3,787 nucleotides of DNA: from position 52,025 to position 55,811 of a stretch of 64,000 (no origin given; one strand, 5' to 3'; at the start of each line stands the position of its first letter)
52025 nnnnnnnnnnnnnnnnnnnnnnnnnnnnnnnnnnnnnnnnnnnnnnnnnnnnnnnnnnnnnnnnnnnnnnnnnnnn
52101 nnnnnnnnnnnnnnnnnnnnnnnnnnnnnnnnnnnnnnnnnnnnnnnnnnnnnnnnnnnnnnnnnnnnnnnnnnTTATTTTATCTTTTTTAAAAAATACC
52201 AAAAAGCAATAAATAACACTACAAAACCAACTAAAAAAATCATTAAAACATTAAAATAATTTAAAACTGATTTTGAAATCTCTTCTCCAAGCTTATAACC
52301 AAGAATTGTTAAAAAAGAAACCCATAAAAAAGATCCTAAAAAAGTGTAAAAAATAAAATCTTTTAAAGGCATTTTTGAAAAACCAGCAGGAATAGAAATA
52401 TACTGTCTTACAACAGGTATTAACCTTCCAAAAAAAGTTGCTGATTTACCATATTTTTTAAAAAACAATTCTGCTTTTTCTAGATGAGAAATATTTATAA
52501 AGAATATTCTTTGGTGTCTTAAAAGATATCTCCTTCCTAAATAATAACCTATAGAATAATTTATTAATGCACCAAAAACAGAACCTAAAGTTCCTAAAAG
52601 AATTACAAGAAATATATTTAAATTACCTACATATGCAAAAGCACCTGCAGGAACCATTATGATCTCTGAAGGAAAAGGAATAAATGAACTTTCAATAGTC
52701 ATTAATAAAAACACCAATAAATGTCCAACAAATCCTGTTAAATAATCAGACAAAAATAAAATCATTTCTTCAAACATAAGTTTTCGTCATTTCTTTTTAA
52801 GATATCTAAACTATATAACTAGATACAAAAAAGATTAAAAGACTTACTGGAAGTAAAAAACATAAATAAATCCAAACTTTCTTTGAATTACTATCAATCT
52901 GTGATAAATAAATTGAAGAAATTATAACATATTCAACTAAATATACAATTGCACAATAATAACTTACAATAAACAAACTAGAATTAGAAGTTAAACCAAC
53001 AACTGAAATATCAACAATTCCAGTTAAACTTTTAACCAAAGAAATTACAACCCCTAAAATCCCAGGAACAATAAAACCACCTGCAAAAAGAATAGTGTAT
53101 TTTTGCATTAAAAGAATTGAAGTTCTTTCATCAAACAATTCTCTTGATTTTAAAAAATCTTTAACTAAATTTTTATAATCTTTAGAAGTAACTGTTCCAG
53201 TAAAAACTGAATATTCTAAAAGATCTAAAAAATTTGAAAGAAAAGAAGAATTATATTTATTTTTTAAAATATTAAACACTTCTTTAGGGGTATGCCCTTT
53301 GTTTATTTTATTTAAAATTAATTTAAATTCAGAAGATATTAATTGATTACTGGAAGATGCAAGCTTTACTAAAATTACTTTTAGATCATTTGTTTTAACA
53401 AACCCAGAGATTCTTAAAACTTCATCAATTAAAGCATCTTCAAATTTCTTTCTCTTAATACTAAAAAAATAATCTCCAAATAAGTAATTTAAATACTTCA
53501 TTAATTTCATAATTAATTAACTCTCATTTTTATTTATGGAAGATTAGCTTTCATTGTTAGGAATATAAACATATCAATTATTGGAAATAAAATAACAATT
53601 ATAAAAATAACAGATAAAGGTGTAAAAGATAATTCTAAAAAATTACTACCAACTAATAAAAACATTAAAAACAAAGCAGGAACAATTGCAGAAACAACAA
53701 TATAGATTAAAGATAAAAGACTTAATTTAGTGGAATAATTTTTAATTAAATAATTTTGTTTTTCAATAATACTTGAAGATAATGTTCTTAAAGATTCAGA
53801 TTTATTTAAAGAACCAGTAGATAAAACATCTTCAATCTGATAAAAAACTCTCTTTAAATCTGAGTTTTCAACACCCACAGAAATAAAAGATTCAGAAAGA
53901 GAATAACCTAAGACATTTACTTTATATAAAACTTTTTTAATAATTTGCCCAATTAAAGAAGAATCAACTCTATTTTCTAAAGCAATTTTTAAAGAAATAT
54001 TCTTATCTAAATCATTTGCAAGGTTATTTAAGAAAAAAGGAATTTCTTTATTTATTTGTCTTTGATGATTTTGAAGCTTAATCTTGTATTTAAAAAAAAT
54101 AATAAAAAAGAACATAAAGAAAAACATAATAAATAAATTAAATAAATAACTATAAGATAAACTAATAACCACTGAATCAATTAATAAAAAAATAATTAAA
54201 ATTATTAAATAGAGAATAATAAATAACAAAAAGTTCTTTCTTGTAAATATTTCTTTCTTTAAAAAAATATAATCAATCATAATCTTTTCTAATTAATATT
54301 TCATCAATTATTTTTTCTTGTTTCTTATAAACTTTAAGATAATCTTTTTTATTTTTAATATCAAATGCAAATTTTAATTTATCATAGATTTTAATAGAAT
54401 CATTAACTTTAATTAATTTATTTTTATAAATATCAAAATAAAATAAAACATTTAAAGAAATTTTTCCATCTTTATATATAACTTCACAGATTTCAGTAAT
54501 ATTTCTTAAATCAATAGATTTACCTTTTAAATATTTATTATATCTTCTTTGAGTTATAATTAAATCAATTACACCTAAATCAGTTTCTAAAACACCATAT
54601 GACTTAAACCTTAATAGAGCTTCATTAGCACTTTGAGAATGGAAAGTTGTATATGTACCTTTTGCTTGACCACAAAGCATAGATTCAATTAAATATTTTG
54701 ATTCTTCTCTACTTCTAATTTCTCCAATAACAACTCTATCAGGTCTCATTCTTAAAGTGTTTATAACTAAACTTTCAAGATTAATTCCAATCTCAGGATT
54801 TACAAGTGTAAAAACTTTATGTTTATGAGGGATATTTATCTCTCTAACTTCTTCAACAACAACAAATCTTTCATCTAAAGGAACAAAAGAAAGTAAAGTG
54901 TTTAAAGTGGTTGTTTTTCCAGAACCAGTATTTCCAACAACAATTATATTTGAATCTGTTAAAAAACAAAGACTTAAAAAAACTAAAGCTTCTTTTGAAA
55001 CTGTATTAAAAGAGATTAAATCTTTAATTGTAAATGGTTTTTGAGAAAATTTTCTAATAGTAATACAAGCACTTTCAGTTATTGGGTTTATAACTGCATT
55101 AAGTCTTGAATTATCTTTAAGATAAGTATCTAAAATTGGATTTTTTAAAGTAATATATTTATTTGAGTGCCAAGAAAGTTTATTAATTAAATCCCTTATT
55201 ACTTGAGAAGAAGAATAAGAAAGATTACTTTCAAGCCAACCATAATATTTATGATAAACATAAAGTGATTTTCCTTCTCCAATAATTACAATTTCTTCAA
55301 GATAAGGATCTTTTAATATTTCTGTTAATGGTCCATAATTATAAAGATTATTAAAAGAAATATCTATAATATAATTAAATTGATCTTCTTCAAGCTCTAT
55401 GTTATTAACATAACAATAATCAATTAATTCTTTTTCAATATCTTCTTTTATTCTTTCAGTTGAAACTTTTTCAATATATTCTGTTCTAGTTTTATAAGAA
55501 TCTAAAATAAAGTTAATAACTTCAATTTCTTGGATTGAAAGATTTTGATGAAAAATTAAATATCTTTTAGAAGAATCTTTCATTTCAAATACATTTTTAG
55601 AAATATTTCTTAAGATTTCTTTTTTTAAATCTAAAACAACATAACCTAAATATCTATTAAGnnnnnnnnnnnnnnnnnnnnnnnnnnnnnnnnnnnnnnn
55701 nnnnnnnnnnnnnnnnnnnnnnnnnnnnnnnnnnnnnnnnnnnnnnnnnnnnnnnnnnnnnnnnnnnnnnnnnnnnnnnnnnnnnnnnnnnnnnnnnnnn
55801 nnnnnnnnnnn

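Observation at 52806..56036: Tad/archaeal type IV pilus-like module whose secretion ATPase carries an N-terminal 2[4Fe-4S] ferredoxin domain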

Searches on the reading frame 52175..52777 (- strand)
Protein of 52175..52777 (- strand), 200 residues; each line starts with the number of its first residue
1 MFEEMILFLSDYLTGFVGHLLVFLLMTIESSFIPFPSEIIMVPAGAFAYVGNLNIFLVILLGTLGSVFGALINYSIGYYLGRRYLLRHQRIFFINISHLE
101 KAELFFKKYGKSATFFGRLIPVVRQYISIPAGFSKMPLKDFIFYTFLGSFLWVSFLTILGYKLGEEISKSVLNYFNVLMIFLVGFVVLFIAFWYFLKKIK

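Call 3: search_protein_families(library=pfam, proteins=[window:52175-52777:-], max_evalue=0.01)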
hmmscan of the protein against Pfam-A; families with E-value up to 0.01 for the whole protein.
window:52175-52777:- (200 aa): 1 family
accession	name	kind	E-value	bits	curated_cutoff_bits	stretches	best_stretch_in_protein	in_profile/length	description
PF09335.16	VTT_dom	-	2.4e-23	83.4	33.9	1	35-161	1-122/123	VTT domain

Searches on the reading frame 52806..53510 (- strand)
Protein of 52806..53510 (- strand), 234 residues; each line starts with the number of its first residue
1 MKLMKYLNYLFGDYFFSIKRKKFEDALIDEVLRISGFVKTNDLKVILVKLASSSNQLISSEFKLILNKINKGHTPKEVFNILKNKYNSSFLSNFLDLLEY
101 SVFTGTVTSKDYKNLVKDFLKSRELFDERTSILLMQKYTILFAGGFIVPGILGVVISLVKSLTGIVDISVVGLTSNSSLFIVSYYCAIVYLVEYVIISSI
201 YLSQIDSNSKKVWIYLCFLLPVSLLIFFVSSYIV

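Call 3: search_protein_families(library=pfam, proteins=[window:52806-53510:-], max_evalue=0.01)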
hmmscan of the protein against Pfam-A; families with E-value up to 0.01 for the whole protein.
window:52806-53510:- (234 aa): 1 family
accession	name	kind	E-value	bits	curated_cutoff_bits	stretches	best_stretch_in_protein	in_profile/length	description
PF00482.28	T2SSF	-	5.4e-07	30.1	25.2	1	47-155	19-123/125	Type II secretion system (T2SS), protein F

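Call 4: search_protein_families(library=ncbifam, proteins=[window:52806-53510:-], max_evalue=0.01)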
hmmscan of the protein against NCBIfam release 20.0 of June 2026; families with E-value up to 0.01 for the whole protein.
window:52806-53510:- (234 aa): 0 families

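Call 64: search_solved_structures(query=A5, max_evalue=1)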
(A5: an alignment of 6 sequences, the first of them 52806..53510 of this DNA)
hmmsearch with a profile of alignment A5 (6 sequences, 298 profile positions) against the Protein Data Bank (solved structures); distinct sequences matched with E-value up to 1: 0.

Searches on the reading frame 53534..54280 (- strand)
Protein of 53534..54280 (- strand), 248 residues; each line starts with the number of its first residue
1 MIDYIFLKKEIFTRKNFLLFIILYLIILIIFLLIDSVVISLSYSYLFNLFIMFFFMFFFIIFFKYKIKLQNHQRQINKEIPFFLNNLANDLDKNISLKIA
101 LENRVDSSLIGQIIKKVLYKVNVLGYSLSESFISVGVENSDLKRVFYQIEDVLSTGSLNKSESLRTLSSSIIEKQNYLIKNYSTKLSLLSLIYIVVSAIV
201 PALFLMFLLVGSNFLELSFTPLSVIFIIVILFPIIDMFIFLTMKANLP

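Call 3: search_protein_families(library=pfam, proteins=[window:53534-54280:-], max_evalue=0.01)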
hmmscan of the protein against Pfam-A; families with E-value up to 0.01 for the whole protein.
window:53534-54280:- (248 aa): 2 families
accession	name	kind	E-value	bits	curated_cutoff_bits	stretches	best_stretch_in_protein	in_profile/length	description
PF00482.28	T2SSF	-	0.003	18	25.2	1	84-206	2-123/125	Type II secretion system (T2SS), protein F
PF20990.2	DUF2207_C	-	0.0062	16.7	33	0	165-233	112-185/247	Predicted membrane protein (DUF2207) C-terminal domain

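Call 4: search_protein_families(library=ncbifam, proteins=[window:53534-54280:-], max_evalue=0.01)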
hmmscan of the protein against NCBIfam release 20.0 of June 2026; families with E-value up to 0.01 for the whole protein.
window:53534-54280:- (248 aa): 0 families

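Call 63: search_protein_families(library=pfam, alignment_id=A4, max_evalue=0.01)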
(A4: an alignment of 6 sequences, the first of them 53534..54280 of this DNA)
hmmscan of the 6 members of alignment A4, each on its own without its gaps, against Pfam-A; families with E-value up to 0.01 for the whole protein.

A. member 1, window:53534-54280:- (248 aa): 2 families
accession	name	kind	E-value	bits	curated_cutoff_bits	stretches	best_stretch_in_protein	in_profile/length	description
PF00482.28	T2SSF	-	0.003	18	25.2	1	84-206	2-123/125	Type II secretion system (T2SS), protein F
PF20990.2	DUF2207_C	-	0.0062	16.7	33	0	165-233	112-185/247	Predicted membrane protein (DUF2207) C-terminal domain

B. families by the number of members that match (of 6 scanned): 3 families
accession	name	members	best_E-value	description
PF00482.28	T2SSF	6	8.4e-11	Type II secretion system (T2SS), protein F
PF07332.16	Phage_holin_3_6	1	0.00055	Putative Actinobacterial Holin-X, holin superfamily III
PF20990.2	DUF2207_C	1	0.0062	Predicted membrane protein (DUF2207) C-terminal domain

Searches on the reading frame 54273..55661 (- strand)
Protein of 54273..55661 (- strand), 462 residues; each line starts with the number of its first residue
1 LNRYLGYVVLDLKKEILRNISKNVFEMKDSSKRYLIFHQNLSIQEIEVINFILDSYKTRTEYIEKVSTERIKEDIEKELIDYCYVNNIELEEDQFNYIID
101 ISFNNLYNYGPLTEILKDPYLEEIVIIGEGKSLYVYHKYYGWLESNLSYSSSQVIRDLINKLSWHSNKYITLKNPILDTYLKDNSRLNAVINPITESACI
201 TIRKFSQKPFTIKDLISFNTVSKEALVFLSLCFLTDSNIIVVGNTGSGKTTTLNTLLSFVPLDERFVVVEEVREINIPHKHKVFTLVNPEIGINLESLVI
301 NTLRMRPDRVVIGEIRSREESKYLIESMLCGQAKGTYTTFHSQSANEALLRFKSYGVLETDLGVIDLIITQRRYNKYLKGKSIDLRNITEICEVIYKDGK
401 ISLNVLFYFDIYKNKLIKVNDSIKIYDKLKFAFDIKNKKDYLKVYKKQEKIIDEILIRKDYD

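Call 36: search_solved_structures(query=window:54273-55661:-, max_evalue=0.00001)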
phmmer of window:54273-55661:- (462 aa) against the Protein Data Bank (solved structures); distinct sequences matched with E-value up to 0.00001: 29.
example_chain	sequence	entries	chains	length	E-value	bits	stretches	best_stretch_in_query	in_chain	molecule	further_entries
2oap_1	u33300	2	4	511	5.4e-45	157.4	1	33-425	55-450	Type II secretion system protein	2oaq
4ii7_A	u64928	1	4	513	3.6e-37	131.6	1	100-400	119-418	FlaI ATPase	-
4ihq_A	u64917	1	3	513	2.3e-36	128.9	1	100-400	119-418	FlaI ATPase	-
8rkd_E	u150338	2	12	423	9.9e-35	123.5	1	68-403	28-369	Pilus assembly ATPase CpaF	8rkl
8rjf_A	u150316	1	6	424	1e-34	123.5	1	68-403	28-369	Pilus assembly ATPase CpaF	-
9e24_A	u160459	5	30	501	1.7e-34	122.8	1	68-402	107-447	CpaF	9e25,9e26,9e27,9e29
6bge_A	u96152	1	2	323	2.9e-25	92.3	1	171-354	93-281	VirB11-like protein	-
1g6o_A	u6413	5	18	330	3e-25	92.3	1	171-354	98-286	CAG-ALPHA | virB11 homolog | Cag-alfa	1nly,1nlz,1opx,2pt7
10my_A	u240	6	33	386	2.7e-12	49.6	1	230-352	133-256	PilT/PilU family type 4a pilus ATPase | Twitching motility protein PilT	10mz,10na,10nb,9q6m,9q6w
2gza_A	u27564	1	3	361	1.5e-11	47.1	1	224-346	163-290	Type IV secretion system protein VirB11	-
9n32_A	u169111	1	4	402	2.8e-10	42.9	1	233-352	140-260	PilU protein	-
5it5_F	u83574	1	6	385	7.8e-10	41.5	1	239-372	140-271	ATP binding motif-containing protein PilF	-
5oiu_A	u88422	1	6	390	8e-10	41.5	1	239-372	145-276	Type IV pilus assembly protein PilF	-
6ejf_A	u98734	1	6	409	8.8e-10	41.3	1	239-372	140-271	Type IV pilus assembly protein PilF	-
5fl3_A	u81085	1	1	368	1.5e-09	40.6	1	217-343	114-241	PILI RETRACTION PROTEIN PILT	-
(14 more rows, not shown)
